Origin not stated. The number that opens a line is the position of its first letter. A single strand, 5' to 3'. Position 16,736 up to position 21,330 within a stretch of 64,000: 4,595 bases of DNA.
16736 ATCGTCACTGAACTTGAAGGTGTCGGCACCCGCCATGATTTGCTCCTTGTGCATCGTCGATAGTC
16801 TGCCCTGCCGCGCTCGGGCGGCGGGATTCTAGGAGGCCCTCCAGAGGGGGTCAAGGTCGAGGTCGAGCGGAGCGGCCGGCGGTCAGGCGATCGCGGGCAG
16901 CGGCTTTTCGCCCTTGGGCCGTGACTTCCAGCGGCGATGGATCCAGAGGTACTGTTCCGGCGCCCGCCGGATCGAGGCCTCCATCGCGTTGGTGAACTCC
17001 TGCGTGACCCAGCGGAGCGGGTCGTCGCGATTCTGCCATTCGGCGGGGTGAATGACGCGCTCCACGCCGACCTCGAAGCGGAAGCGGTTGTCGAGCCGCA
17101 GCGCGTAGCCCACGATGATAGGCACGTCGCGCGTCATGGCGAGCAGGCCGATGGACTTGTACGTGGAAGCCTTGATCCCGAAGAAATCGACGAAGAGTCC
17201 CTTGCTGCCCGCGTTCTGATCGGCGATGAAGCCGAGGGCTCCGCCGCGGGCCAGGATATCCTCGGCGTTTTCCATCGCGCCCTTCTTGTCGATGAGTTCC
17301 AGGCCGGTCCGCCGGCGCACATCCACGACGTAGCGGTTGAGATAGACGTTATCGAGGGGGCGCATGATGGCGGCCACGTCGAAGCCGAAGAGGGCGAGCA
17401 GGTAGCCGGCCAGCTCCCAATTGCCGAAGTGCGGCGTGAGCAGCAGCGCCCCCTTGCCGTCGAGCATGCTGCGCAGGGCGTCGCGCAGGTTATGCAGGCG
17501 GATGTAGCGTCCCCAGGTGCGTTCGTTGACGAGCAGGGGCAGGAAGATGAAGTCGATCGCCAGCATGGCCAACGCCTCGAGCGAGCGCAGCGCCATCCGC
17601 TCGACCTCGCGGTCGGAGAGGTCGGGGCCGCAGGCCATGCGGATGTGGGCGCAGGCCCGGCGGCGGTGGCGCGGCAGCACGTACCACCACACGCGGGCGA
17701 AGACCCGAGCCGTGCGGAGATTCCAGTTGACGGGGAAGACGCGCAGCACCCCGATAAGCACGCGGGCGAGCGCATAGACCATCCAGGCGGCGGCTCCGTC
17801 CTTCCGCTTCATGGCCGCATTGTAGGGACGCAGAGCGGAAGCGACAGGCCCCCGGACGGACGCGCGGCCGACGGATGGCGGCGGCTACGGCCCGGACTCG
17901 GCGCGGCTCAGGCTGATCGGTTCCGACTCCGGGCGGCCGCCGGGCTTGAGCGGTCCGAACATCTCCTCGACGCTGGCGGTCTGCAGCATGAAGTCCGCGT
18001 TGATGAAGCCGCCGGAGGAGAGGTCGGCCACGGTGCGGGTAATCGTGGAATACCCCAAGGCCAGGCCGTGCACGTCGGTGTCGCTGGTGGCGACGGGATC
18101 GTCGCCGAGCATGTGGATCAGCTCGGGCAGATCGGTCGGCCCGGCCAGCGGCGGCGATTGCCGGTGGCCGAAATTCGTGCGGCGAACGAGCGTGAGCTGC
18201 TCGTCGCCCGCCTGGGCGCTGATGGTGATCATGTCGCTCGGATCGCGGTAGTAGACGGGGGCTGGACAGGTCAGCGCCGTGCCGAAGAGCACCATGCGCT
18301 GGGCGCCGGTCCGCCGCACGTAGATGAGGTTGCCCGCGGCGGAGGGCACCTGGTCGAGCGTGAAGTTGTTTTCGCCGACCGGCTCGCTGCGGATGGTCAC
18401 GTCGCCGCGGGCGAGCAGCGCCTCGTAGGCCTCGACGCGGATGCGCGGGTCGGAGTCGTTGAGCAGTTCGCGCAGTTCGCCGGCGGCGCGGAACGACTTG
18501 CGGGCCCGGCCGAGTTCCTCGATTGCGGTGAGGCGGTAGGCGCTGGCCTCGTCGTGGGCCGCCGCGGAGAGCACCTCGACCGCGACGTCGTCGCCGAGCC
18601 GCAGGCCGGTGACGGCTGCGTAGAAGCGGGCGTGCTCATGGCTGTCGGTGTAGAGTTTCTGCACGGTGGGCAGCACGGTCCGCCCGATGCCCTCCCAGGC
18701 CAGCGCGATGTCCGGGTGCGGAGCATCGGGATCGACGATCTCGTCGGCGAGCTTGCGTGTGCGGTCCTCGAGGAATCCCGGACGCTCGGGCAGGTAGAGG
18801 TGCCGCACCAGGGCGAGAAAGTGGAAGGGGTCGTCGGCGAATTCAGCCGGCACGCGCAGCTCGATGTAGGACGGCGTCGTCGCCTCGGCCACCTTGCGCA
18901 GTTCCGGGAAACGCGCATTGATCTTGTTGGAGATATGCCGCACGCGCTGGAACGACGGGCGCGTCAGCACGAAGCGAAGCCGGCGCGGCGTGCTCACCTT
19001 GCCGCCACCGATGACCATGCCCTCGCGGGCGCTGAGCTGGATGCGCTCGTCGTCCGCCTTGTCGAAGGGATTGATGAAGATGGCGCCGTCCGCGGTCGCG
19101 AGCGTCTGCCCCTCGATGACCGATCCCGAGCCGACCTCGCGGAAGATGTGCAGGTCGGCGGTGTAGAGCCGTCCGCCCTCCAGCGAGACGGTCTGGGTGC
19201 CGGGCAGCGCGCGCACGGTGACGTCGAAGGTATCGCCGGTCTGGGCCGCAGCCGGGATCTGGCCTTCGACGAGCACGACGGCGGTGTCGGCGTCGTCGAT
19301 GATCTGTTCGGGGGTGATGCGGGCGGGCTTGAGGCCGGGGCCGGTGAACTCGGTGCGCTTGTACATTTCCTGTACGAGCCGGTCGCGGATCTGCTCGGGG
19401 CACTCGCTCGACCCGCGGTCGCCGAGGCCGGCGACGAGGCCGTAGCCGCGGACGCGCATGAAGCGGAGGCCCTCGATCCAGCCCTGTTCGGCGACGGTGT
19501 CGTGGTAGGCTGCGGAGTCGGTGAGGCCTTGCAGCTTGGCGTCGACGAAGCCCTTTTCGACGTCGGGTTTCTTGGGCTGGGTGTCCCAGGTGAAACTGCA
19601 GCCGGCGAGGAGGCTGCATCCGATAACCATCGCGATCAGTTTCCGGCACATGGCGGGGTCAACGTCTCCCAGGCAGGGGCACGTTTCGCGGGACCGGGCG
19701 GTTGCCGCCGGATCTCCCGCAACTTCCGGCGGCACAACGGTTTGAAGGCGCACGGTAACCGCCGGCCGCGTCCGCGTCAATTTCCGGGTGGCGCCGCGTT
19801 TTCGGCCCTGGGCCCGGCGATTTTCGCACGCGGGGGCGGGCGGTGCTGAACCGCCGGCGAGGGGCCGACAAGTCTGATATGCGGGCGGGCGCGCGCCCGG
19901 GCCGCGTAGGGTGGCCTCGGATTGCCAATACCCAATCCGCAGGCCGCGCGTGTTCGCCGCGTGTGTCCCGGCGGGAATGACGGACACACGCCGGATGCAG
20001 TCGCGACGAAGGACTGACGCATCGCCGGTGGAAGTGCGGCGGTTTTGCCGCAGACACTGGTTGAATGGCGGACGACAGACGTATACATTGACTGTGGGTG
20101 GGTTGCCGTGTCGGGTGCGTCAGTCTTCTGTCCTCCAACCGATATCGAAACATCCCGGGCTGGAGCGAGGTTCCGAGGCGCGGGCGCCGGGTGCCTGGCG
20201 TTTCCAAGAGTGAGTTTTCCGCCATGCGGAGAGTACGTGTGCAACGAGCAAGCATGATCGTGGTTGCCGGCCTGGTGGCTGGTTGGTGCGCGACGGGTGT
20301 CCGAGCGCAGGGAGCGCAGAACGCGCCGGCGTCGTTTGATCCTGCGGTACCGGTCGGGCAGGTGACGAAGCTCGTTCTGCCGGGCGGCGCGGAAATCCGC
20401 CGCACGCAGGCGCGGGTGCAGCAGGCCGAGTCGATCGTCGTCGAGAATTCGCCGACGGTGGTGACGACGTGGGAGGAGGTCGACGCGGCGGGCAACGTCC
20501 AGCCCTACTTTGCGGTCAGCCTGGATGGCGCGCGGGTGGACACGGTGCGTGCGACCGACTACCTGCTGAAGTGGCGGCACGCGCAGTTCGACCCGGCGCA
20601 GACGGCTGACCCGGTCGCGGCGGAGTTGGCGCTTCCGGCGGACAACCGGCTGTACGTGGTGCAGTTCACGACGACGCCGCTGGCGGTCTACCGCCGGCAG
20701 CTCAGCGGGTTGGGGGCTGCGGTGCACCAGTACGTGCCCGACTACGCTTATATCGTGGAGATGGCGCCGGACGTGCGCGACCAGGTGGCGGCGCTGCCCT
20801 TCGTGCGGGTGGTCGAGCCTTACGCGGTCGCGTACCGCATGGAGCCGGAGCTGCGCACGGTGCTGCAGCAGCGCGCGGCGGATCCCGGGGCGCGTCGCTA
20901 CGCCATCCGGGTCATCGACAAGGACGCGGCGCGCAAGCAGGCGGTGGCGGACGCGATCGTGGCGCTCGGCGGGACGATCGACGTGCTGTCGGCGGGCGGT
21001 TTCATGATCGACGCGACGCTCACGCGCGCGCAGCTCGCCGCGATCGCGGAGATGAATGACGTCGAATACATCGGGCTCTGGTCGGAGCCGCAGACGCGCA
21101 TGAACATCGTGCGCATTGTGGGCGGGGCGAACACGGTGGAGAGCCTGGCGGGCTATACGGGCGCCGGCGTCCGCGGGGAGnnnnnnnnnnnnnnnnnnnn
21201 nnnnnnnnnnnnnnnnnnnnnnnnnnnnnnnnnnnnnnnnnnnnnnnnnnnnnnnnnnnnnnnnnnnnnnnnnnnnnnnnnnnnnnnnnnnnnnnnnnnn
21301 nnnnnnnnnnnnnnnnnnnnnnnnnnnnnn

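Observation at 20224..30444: Three tandem secreted proteins with unrelated N-terminal heads fused to one conserved 442-476 aa C-terminal module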

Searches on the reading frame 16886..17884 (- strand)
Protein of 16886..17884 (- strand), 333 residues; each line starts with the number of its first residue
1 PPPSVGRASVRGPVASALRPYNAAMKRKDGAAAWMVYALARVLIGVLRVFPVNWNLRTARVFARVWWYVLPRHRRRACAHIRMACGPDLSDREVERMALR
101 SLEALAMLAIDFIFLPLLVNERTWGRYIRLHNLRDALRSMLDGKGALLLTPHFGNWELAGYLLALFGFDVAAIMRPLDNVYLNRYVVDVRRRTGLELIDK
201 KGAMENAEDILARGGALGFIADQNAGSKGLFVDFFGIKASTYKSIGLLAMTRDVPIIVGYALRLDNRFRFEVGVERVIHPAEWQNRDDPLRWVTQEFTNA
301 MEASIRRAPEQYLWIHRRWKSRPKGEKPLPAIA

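Call 41: search_protein_families(library=pfam, proteins=[window:16886-17884:-], max_evalue=0.001)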
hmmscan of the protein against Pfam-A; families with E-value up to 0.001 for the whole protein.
window:16886-17884:- (333 aa): 1 family
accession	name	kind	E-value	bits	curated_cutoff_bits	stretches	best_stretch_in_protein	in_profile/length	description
PF03279.18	Lip_A_acyltrans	-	1.5e-40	139.7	22.3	1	34-320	14-294/295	Bacterial lipid A biosynthesis acyltransferase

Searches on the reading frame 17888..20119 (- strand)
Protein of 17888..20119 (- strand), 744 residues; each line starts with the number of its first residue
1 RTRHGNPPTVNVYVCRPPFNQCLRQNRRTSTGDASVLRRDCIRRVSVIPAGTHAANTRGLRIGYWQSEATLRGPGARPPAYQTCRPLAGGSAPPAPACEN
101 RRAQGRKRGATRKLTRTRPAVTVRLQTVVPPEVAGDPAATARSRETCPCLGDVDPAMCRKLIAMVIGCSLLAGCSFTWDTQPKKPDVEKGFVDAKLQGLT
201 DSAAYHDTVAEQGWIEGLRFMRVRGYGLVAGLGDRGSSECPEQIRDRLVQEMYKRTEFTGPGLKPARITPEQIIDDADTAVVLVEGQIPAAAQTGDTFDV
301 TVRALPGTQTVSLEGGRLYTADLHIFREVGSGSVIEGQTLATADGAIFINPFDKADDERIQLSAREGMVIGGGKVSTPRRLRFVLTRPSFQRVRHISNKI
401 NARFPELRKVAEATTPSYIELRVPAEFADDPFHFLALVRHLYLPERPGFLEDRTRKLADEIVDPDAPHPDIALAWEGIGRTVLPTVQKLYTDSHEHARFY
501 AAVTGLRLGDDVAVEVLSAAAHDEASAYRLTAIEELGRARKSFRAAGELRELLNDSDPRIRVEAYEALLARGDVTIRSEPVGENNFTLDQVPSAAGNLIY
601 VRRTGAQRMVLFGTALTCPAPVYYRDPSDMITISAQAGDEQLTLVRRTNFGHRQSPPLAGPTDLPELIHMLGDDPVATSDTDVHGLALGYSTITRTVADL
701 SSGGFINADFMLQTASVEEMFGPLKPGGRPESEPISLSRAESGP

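Call 41: search_protein_families(library=pfam, proteins=[window:17888-20119:-], max_evalue=0.001)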
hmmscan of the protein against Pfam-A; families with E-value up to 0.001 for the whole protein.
window:17888-20119:- (744 aa): 2 families
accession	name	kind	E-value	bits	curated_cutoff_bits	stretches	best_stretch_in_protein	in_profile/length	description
PF02119.21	FlgI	-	7.9e-23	81.4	25.3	1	215-442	8-224/343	Flagellar P-ring protein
PF13646.12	HEAT_2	-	7.5e-09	36.2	27.7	1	515-573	2-60/88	HEAT repeats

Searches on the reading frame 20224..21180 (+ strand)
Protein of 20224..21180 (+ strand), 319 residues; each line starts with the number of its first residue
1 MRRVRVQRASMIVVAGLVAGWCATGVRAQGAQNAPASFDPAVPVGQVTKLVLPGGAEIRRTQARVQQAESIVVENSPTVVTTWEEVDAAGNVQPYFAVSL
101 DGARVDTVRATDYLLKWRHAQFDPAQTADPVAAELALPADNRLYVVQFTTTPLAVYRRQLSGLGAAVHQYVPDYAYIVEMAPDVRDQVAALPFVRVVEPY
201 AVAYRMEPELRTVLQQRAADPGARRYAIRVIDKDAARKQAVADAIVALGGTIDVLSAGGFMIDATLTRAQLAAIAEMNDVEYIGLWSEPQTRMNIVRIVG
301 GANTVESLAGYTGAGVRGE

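Call 61: search_protein_families(library=pfam, proteins=[window:20224-21180:+], max_evalue=1)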
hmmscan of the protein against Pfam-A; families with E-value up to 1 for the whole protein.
window:20224-21180:+ (319 aa): 0 families
